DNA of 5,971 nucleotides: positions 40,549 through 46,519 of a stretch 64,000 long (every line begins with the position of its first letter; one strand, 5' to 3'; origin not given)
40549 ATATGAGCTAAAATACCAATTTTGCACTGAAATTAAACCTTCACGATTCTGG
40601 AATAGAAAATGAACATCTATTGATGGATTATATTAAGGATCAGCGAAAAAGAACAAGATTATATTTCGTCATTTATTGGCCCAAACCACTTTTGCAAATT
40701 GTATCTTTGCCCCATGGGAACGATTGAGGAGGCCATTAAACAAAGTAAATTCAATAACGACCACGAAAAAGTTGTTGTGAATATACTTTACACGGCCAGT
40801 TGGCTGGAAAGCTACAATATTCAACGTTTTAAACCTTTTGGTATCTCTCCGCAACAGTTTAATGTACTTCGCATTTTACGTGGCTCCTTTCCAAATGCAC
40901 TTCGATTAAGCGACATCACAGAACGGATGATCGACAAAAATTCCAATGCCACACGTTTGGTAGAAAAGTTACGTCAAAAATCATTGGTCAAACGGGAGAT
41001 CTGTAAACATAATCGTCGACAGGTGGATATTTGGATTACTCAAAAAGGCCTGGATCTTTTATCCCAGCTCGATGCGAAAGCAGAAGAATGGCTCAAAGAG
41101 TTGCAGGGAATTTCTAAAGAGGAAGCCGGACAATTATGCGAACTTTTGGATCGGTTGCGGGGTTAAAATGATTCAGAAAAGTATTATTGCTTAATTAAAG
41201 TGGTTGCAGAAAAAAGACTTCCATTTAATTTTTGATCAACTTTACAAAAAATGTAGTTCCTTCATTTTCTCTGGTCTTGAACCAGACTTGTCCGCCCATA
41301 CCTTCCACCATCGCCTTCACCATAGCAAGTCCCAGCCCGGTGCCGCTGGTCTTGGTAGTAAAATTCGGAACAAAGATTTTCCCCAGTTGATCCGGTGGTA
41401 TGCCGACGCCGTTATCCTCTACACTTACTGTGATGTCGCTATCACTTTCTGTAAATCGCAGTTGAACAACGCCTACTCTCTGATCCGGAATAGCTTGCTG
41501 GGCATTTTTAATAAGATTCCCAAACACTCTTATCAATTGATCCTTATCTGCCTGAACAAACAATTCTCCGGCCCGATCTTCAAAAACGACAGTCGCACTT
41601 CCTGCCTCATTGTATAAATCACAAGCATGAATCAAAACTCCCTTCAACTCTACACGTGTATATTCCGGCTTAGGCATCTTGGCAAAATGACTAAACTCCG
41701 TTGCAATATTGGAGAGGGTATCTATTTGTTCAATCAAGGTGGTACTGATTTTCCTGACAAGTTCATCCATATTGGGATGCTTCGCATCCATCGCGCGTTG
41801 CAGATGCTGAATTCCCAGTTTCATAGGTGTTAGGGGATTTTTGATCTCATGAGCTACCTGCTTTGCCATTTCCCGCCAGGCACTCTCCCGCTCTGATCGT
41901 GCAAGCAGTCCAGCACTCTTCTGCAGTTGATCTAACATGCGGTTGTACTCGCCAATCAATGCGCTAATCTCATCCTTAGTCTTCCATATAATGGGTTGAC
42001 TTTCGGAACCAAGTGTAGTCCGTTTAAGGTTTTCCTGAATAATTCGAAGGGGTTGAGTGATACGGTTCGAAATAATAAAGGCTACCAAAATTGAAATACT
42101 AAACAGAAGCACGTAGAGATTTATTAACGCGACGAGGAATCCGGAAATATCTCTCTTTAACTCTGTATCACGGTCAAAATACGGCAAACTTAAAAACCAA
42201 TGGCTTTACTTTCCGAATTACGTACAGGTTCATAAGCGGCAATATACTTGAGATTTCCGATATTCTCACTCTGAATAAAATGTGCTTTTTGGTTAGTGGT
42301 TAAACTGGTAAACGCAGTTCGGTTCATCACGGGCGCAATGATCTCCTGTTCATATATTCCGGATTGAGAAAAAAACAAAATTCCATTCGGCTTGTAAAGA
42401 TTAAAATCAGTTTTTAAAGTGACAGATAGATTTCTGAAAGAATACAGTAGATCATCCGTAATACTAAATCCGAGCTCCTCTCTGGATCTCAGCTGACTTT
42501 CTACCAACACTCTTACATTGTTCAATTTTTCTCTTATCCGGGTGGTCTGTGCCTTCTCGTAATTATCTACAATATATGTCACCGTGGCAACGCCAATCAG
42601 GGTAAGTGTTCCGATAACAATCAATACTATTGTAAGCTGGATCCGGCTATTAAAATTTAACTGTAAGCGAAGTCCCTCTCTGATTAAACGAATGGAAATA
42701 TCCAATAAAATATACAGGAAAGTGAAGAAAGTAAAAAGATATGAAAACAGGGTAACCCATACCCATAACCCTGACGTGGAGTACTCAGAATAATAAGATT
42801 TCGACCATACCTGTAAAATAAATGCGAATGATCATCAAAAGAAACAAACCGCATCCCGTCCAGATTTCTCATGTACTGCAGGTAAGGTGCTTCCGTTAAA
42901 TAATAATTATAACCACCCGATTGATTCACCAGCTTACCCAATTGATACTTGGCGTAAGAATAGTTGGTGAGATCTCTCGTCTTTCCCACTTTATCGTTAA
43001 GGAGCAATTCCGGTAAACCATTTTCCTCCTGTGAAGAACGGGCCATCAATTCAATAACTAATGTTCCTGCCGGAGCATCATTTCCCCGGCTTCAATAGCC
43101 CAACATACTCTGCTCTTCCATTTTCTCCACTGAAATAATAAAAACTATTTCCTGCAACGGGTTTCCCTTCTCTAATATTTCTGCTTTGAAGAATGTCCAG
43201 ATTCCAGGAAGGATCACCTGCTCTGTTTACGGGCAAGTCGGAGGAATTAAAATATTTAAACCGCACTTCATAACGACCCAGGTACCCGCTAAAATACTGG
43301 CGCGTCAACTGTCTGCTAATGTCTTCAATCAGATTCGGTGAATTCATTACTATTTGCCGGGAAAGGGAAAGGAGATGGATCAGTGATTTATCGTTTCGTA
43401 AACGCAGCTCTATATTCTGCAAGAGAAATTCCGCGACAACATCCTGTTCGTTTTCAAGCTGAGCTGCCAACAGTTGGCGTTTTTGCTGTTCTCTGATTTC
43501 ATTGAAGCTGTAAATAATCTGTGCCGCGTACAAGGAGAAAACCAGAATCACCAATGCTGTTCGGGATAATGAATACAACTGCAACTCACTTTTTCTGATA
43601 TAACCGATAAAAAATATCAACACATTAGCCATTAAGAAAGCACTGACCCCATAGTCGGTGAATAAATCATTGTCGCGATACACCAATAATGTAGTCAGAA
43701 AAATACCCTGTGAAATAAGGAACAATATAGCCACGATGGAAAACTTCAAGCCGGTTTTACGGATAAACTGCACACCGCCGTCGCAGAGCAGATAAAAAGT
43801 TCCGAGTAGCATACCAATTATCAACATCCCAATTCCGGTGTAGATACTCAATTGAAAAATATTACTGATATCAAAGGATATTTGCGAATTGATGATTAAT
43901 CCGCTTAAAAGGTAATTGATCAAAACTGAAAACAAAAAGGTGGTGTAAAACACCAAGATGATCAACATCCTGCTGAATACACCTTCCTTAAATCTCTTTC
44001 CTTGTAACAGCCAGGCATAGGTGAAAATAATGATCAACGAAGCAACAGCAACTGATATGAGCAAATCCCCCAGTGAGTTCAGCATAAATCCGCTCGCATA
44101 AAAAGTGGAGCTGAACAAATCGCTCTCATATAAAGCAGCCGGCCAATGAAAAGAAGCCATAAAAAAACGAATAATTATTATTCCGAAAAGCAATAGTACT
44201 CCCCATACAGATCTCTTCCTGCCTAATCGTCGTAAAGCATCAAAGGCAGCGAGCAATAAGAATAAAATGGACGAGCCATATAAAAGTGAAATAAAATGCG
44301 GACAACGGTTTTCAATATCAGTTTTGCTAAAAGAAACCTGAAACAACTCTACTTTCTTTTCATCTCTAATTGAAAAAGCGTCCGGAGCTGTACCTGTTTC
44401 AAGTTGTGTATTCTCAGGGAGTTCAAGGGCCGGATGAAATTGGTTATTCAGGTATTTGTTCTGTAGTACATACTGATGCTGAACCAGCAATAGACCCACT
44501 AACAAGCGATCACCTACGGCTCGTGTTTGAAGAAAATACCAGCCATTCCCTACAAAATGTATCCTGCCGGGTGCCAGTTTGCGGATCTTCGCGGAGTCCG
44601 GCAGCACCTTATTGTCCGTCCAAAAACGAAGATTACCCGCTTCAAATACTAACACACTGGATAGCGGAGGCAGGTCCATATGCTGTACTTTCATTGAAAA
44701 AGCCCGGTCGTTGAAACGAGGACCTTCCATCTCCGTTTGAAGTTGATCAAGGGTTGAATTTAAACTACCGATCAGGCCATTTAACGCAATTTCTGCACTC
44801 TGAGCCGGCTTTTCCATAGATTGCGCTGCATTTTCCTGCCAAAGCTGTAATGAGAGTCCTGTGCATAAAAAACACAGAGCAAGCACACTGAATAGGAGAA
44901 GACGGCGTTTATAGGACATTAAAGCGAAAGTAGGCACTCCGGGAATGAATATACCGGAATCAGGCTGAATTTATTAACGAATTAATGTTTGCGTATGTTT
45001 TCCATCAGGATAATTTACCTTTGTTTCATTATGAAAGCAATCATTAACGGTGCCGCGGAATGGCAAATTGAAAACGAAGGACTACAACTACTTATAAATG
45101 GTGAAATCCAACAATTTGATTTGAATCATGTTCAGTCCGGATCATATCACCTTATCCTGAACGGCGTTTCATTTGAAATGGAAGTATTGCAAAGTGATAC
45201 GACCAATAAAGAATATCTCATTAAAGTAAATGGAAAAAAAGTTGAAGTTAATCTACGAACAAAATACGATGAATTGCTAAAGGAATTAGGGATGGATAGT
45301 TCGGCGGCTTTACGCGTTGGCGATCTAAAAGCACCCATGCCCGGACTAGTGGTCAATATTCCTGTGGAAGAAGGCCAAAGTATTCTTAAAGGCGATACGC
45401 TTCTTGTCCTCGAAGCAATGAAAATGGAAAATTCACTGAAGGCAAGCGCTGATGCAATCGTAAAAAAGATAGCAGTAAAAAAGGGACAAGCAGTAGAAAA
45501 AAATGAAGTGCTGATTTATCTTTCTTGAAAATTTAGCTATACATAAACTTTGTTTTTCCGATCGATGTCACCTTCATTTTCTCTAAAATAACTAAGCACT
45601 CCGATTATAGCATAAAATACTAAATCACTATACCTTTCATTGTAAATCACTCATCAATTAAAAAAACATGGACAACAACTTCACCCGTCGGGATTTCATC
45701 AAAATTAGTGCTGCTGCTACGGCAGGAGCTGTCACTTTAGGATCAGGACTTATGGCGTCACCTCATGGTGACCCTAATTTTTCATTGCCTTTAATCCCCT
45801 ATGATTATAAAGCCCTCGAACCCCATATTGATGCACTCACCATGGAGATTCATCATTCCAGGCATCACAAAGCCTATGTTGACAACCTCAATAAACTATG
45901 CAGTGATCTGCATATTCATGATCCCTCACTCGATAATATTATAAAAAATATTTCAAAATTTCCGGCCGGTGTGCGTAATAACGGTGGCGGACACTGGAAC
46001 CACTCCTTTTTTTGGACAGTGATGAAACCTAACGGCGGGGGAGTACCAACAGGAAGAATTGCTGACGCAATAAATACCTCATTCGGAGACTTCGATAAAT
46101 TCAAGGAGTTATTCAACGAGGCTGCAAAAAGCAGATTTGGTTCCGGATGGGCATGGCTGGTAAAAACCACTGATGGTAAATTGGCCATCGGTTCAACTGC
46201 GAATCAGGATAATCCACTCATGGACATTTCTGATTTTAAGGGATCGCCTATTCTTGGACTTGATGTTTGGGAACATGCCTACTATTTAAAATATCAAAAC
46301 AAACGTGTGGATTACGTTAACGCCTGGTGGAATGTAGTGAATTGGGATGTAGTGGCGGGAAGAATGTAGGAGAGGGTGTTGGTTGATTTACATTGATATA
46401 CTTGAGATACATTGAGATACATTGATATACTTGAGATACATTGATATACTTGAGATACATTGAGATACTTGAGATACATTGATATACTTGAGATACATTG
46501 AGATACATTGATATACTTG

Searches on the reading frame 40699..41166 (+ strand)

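Call 51: search_protein_families(library=pfam, proteins=[window:40699-41166:+], max_evalue=0.01)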
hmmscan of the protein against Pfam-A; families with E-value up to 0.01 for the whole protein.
window:40699-41166:+ (155 aa): 4 families
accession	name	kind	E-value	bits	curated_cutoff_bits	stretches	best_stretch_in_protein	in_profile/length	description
PF01047.28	MarR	-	3.6e-08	33.6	24.6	1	49-109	1-59/59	MarR family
PF12802.13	MarR_2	-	1.4e-06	28.8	27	1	47-108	1-61/61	MarR family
PF22979.2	HTH_69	-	0.0035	17.6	27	0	56-99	15-58/69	Winged helix-turn-helix domain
PF13463.12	HTH_27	-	0.0079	16.9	22.2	0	52-117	4-68/68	Winged helix DNA-binding domain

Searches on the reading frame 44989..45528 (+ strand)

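Call 51: search_protein_families(library=pfam, proteins=[window:44989-45528:+], max_evalue=0.01)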
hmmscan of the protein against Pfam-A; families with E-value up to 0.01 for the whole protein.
window:44989-45528:+ (179 aa): 6 families
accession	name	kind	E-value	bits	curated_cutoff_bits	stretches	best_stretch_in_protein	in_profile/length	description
PF00364.28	Biotin_lipoyl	-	5.9e-16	58.5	22.1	1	112-178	2-73/73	Biotin-requiring enzyme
PF13533.13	Biotin_lipoyl_2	-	5e-11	42.6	29.8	2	114-142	4-32/32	Biotin-lipoyl like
PF13437.12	HlyD_3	-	9.2e-06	26.8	22.2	0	113-142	2-31/106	HlyD family secretion protein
PF16576.10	HlyD_D23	-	0.00056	19.7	30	0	91-142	80-140/214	Barrel-sandwich domain of CusB or HlyD membrane-fusion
PF18140.6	PCC_BT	-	0.0045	17.6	23.5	0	22-72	68-117/126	Propionyl-coenzyme A carboxylase BT domain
PF06898.16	YqfD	-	0.0048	16.3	25.2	0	148-171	185-208/379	Putative stage IV sporulation protein YqfD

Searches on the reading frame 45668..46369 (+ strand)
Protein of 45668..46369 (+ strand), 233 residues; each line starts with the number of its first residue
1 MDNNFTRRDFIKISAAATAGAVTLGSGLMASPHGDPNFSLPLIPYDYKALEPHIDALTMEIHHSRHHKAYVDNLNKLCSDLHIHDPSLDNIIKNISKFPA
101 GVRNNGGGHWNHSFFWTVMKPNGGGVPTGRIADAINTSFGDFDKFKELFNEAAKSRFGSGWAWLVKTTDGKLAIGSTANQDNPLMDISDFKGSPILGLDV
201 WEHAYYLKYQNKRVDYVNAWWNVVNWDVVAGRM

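Call 11: find_encoding_contigs(protein=window:45668-46369:+, flank=6000, max_places=8)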
Protein window:45668-46369:+ (233 aa): no gene with exactly this product is on record in the collection.
